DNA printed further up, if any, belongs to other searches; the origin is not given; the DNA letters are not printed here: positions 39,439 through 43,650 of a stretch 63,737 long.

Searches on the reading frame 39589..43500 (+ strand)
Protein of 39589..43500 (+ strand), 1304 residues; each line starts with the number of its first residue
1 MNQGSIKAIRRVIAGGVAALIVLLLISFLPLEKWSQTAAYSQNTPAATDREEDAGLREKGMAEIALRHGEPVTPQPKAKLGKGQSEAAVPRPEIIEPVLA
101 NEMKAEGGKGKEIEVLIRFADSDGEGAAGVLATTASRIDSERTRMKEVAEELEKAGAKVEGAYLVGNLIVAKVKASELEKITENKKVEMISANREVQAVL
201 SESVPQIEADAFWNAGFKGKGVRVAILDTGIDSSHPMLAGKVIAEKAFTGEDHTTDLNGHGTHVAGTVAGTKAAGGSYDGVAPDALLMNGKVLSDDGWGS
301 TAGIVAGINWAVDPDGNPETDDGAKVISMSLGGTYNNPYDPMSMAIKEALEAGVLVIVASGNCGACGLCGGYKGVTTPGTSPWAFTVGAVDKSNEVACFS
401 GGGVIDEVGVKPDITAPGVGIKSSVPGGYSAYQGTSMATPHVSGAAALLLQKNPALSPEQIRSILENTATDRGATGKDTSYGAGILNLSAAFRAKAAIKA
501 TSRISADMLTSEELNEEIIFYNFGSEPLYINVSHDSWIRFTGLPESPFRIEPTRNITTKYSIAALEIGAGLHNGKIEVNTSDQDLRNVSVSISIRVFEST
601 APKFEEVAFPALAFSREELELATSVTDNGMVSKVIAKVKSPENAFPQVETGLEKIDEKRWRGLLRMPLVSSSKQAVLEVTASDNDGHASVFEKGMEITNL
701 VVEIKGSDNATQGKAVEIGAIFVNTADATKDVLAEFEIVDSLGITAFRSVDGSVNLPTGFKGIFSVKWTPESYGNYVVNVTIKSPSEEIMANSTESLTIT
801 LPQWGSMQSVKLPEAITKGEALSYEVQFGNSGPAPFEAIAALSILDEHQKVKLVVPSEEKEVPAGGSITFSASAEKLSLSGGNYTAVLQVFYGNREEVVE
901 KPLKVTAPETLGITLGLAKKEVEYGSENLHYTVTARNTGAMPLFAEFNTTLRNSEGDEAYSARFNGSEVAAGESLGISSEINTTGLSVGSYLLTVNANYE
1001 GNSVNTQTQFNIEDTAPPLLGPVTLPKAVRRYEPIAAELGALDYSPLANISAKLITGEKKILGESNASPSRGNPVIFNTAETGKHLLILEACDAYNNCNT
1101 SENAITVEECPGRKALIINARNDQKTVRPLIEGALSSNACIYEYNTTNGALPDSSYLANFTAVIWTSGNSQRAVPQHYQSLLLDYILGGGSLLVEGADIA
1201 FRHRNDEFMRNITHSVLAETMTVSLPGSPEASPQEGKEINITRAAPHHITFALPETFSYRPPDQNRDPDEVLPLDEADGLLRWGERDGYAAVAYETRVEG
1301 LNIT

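Call 62: search_protein_families(library=pfam, proteins=[window:39589-43500:+], max_evalue=0.001)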
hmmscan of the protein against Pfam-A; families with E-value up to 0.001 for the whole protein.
window:39589-43500:+ (1304 aa): 1 family
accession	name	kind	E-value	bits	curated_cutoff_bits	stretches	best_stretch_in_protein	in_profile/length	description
PF00082.27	Peptidase_S8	-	2.1e-57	195.1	21.8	1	219-484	1-288/288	Subtilase family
